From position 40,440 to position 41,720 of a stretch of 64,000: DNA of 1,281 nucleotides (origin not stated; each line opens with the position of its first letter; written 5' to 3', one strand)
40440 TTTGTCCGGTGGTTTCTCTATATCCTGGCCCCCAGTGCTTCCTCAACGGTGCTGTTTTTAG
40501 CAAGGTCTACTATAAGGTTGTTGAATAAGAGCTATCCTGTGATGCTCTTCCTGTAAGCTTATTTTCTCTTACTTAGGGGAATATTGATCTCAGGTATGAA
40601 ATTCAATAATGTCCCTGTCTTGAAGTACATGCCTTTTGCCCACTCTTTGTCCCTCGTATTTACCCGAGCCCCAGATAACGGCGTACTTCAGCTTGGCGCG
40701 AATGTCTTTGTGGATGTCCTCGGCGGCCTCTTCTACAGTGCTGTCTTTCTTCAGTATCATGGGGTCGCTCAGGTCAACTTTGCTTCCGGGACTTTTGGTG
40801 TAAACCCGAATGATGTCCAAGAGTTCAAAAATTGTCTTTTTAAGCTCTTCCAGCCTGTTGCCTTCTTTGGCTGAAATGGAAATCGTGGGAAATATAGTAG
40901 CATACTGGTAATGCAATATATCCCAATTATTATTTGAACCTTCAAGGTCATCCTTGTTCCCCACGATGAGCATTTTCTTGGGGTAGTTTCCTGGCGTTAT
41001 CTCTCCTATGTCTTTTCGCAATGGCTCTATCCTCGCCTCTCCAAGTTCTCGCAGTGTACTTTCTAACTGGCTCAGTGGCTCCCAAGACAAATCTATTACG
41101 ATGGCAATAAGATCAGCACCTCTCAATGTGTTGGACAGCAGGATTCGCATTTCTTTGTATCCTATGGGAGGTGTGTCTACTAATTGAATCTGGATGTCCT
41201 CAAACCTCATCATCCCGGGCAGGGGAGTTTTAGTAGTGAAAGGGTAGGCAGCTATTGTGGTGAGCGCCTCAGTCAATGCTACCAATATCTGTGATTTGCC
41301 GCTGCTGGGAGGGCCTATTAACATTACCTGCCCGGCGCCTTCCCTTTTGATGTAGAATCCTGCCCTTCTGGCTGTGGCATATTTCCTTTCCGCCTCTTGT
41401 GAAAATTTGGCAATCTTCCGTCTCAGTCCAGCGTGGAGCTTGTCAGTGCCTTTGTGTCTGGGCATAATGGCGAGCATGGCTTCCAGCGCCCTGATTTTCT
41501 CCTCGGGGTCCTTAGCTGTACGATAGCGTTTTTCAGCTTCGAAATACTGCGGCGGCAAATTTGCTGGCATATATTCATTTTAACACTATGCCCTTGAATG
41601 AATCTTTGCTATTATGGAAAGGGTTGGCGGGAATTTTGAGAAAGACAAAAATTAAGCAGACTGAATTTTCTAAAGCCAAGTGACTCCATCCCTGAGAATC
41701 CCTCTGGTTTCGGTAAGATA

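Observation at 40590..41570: DRG/Rbg1-type TGS GTPase (normally archaeal/eukaryotic) in a bacterial ribosomal-protein context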

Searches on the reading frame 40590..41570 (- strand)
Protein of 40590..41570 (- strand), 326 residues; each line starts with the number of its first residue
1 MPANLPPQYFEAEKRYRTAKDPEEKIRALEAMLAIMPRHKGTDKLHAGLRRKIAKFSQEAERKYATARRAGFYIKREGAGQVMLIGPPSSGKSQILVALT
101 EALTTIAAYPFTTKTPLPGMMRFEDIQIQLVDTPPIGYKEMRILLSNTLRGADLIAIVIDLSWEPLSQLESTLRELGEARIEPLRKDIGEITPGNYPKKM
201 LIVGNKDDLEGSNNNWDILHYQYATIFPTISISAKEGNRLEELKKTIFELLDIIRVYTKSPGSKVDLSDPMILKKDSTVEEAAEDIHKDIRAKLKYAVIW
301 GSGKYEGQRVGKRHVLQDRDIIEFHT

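Call 3: search_protein_families(library=pfam, proteins=[window:40590-41570:-], max_evalue=1)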
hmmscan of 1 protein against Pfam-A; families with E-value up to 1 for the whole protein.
window:40590-41570:- (326 aa): 13 families
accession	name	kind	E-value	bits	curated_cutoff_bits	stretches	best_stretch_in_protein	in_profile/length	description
PF01926.29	MMR_HSR1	-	1.5e-15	57.7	21.9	1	81-178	1-101/113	50S ribosome-binding GTPase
PF02824.27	TGS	-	1.4e-14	54.3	22.2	1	254-326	1-60/60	TGS domain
PF02421.24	FeoB_N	-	3.5e-07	30.3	27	1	81-135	2-56/156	Ferrous iron transport protein B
PF16897.10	MMR_HSR1_Xtn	-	0.0036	17.7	35.2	1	199-252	57-105/106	C-terminal region of MMR_HSR1 domain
PF12631.12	MnmE_helical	-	0.0072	16.9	40.1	1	154-253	96-136/211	MnmE helical domain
PF09439.16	SRPRB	-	0.012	15.4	25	1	81-150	5-68/178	Signal recognition particle receptor beta subunit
PF06071.19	YchF-GTPase_C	-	0.02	15.5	27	0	273-297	17-41/84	Protein of unknown function (DUF933)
PF13555.12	AAA_29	-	0.044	14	27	1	76-104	21-47/61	P-loop containing region of AAA domain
PF19993.5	DO-GTPase2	-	0.049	13.7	27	0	84-104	5-25/226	Double-GTPase 2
PF00009.33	GTP_EFTU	-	0.051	13.6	26.5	0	123-181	66-122/188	Elongation factor Tu GTP binding domain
PF13521.12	AAA_28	-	0.087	13.5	27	1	82-102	2-22/164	AAA domain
PF13191.12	AAA_16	-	0.094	13.6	32.6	1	77-105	21-50/167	AAA ATPase domain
PF07728.20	AAA_5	-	0.21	12.1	22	1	82-132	2-57/139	AAA domain (dynein-related subfamily)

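Call 4: search_protein_families(library=ncbifam, proteins=[window:40590-41570:-], max_evalue=1)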
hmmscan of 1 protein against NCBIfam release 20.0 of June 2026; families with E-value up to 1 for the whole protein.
window:40590-41570:- (326 aa): 20 families
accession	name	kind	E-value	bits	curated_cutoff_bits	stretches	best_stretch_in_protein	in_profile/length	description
NF007171.0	PRK09602.1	subfamily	1.1e-17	64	387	3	242-323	309-392/397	YchF-related putative GTPase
NF008955.0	PRK12297.1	equivalog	1e-14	54.3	406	1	81-264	161-341/429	GTPase ObgE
NF000908.1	PRK00089.1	equivalog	7.6e-13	48.4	237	1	79-252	3-168/291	GTPase Era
TIGR02729.1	Obg_CgtA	equivalog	2.7e-12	46.4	280.25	1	81-251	159-328/329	Obg family GTPase CgtA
NF008956.1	PRK12299.1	equivalog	4.8e-12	45.5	300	1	81-251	160-325/327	GTPase ObgE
NF008954.1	PRK12296.1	equivalog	5.4e-10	38.3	377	1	80-273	160-361/470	GTPase ObgE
TIGR00231.1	small_GTP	domain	8.6e-07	28.9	42.5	1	81-171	5-103/164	GTP-binding protein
NF003661.0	PRK05291.1-3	equivalog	8.9e-07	28.6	380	1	29-249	169-368/448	tRNA uridine-5-carboxymethylaminomethyl(34) synthesis GTPase MnmE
TIGR03594.1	GTPase_EngA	equivalog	5.2e-06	25.7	306.7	2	80-136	176-233/432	ribosome biogenesis GTPase Der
TIGR00437.1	feoB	equivalog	3.7e-05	22.6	315.65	1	86-135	1-50/594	ferrous iron transport protein B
TIGR00436.1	era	equivalog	9.6e-05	21.9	116.25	1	81-165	2-93/270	GTPase Era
TIGR03156.1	GTP_HflX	equivalog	9.9e-05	21.4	216.75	1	50-249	160-349/351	GTPase HflX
TIGR03596.1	GTPase_YlqF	equivalog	0.00051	19.5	208.2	1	52-138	93-175/276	ribosome biogenesis GTPase YlqF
TIGR00450.1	mnmE_trmE_thdF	equivalog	0.00071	18.8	252.6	1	73-138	203-269/446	tRNA uridine-5-carboxymethylaminomethyl(34) synthesis GTPase MnmE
TIGR00092.1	TIGR00092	equivalog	0.0018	17.5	279.2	1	84-126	7-50/368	redox-regulated ATPase YchF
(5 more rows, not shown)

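Call 5: search_solved_structures(query=window:40590-41570:-, max_evalue=0.01, show_alignments=2)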
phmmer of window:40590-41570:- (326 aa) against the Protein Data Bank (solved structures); distinct sequences matched with E-value up to 0.01: 20.
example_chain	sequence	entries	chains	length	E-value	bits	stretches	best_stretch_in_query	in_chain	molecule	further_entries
7nrc_So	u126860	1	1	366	3.5e-32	115.2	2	24-177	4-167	Ribosome-interacting GTPase 2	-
4a9a_A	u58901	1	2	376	9.2e-28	100.7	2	23-168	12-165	RIBOSOME-INTERACTING GTPASE 1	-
7rr5_R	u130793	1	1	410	1.9e-27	99.7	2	24-168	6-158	Ribosome-interacting GTPase 1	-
2eki_A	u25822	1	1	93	8.6e-13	51.5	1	251-323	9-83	Developmentally-regulated GTP-binding protein 1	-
1udx_A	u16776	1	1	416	3.2e-08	36.5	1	80-179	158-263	the GTP-binding protein Obg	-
7odt_t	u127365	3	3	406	3.6e-07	33.1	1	80-176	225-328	Mitochondrial ribosome-associated GTPase 2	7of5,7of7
7o9k_G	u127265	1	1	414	3.6e-07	33.1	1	80-176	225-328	Mitochondrial ribosome-associated GTPase 2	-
2e87_A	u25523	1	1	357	3.3e-05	26.6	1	82-136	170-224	Hypothetical protein PH1320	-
6lss_4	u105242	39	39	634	0.00018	24.2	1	82-266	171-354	Nucleolar GTP-binding protein 1 | GTP-binding protein 4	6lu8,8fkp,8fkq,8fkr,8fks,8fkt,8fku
7oi6_y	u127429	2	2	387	0.00038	23.1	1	80-136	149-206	GTP-binding protein 10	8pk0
1lnz_A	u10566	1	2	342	0.00072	22.2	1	80-243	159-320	SPO0B-associated GTP-binding protein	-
9e9c_t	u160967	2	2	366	0.0013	21.4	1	80-136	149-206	GTP-binding protein 10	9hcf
8i9r_CH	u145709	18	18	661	0.0013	21.4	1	82-137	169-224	Nucleolar GTP-binding protein 1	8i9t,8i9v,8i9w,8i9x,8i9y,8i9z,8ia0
3a1w_A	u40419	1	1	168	0.0023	20.6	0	81-167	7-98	Iron(II) transport protein B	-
3k53_A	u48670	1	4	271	0.0024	20.5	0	82-247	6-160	Ferrous iron transport protein b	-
1wxq_A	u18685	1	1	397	0.0067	19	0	241-323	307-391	GTP-binding protein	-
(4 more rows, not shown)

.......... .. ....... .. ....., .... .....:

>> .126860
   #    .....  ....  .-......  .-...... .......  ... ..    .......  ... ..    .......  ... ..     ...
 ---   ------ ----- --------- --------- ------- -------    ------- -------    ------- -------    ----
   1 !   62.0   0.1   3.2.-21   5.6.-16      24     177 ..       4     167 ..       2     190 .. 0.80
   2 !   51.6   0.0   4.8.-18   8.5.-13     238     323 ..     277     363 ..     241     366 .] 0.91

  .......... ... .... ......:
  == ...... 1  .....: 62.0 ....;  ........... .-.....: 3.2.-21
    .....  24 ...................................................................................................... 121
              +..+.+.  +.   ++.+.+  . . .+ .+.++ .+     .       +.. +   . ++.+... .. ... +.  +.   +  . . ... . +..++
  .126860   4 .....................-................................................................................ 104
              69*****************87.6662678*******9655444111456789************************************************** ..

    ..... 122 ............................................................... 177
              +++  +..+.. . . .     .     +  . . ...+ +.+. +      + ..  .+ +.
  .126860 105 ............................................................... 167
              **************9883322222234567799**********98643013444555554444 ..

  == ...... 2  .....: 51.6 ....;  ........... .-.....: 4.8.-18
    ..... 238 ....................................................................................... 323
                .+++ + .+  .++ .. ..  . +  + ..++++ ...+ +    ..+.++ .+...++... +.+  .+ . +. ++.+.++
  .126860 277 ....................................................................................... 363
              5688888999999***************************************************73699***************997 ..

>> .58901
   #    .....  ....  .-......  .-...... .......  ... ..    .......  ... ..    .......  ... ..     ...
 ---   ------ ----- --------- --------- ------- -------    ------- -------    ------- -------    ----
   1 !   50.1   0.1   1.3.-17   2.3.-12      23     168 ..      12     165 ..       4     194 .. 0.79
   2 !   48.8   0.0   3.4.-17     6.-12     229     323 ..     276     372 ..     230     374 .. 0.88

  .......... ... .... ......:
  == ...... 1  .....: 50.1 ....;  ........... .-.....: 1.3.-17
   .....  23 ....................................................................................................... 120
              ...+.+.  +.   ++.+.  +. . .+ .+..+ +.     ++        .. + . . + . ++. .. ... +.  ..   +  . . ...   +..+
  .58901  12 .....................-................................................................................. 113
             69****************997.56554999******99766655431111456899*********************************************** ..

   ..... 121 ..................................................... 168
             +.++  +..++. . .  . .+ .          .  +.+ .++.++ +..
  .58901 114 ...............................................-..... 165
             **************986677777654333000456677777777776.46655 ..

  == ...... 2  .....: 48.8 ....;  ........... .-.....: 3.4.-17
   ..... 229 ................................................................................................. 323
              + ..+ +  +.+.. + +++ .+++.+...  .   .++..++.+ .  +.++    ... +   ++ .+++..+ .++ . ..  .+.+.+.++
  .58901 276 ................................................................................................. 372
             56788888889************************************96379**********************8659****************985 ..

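Call 9: find_homologous_proteins(query=window:40590-41570:-, max_evalue=0.00001)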
Query window:40590-41570:- (326 aa): 6935 proteins with E <= 0.00001 among 8000 candidates; the best 120 are listed.
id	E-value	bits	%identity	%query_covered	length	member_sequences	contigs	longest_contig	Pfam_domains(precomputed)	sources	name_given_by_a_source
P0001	1.1e-212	723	100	100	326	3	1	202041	PF02824.28,PF01926.30,PF02421.25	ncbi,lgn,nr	ncbi:MAG: TGS domain-containing protein [Chloroflexota bacterium]|nr:TGS domain-containing protein [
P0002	2.9e-185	633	88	100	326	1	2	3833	PF02824.28,PF01926.30,PF02421.25,PF00009.34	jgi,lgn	jgi:hypothetical protein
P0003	2.8e-165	567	76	100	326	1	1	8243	PF02824.28,PF01926.30,PF02421.25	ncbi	-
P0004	2.0e-164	564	77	100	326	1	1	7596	PF02824.28,PF01926.30,PF02421.25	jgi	jgi:ribosome-interacting GTPase 1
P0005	1.6e-163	562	77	100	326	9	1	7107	PF02824.28,PF01926.30,PF02421.25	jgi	-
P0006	1.0e-162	559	76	100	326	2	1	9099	PF02824.28,PF01926.30,PF02421.25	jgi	jgi:hypothetical protein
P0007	5.6e-162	556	75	100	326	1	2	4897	PF02824.28,PF01926.30,PF02421.25,PF00071.29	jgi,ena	-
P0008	6.2e-162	556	76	100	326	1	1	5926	PF02824.28,PF01926.30,PF02421.25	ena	-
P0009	1.2e-161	555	74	100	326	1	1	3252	PF02824.28,PF01926.30,PF02421.25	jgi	jgi:ribosome-interacting GTPase 1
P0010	1.2e-161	555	74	100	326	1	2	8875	PF02824.28,PF01926.30,PF02421.25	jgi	jgi:ribosome-interacting GTPase 1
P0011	4.1e-161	554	77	100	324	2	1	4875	PF02824.28,PF01926.30,PF00025.28,PF02421.25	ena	-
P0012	4.6e-161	553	75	100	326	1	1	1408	PF02824.28,PF01926.30,PF02421.25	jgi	jgi:ribosome-interacting GTPase 1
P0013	5.5e-161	553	75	100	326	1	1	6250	PF02824.28,PF01926.30,PF02421.25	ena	-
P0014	6.5e-161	553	74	100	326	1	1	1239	PF02824.28,PF01926.30,PF02421.25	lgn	-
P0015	1.1e-160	552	75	100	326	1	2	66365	PF02824.28,PF01926.30,PF02421.25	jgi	jgi:ribosome-interacting GTPase 1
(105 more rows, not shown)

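Call 25: find_encoding_contigs(protein=window:40590-41570:-, flank=6000, max_places=4)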
Protein window:40590-41570:- (326 aa): 1 contig read that carries it; 1 place shown.
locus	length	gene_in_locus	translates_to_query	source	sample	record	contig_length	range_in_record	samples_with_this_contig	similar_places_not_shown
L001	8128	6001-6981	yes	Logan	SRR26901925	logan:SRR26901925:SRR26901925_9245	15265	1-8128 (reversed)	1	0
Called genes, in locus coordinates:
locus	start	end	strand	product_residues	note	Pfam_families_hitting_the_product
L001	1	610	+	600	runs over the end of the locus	PF04055:Radical_SAM, PF13180:PDZ_2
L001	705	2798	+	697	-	PF05378:Hydant_A_N, PF01968:Hydantoinase_A, PF19278:Hydant_A_C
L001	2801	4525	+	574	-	PF02538:Hydantoinase_B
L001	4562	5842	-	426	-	PF00083:Sugar_tr (weak), PF06779:MFS_4, PF07690:MFS_1, PF06779:MFS_4, PF07690:MFS_1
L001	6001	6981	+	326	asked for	PF01926:MMR_HSR1, PF02421:FeoB_N (weak), PF02824:TGS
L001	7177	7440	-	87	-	-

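Call 26: search_protein_representatives(protein=window:40590-41570:-)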
Query: 326 residues. Proteins with E-value up to 0.001 (for the whole library): 3550; up to 1e-10: 1676; up to 1e-30: 521. The best 150 are listed.
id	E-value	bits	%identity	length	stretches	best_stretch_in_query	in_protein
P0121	2.3e-124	431.2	60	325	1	1-325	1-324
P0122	2.7e-108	378.4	55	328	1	1-326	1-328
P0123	1.6e-99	349.6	52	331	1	1-326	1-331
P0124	1.6e-84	300.3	46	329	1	1-326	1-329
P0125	9.5e-83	294.5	46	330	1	1-325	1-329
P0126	2.4e-81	289.9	44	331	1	1-325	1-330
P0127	1.4e-80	287.3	44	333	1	1-325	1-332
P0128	1.7e-80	287.1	44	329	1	1-325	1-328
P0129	2.0e-80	286.9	47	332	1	1-325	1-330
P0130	3.2e-80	286.2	47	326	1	1-325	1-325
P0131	7.2e-80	285.0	44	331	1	1-325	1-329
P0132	4.6e-79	282.4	44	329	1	1-325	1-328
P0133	9.0e-79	281.4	45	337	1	1-325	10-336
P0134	9.3e-79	281.4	45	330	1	1-325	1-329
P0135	1.3e-78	281.0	47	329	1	1-325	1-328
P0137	1.1e-77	277.9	48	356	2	1-195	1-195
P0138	2.0e-77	277.0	43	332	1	1-325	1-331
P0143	4.8e-75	269.2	42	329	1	1-325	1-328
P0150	5.7e-74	265.7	43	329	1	1-325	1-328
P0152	1.2e-73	264.6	47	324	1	1-325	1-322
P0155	1.8e-73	264.0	48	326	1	1-325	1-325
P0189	4.1e-67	243.1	44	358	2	1-176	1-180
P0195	1.4e-66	241.4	44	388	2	1-211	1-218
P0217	4.1e-63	230.0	46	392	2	1-174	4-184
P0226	6.6e-62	226.0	36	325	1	1-325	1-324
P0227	8.8e-62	225.6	45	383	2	1-182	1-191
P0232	3.5e-61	223.7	43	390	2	1-185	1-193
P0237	4.3e-60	220.1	41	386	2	2-180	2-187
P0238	9.3e-60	219.0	41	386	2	1-179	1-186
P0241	2.1e-59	217.8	43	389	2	1-182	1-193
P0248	6.6e-59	216.2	47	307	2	1-197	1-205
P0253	4.1e-58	213.6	45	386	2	1-190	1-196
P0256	9.2e-58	212.4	40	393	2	1-182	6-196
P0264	1.1e-56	208.9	37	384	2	1-186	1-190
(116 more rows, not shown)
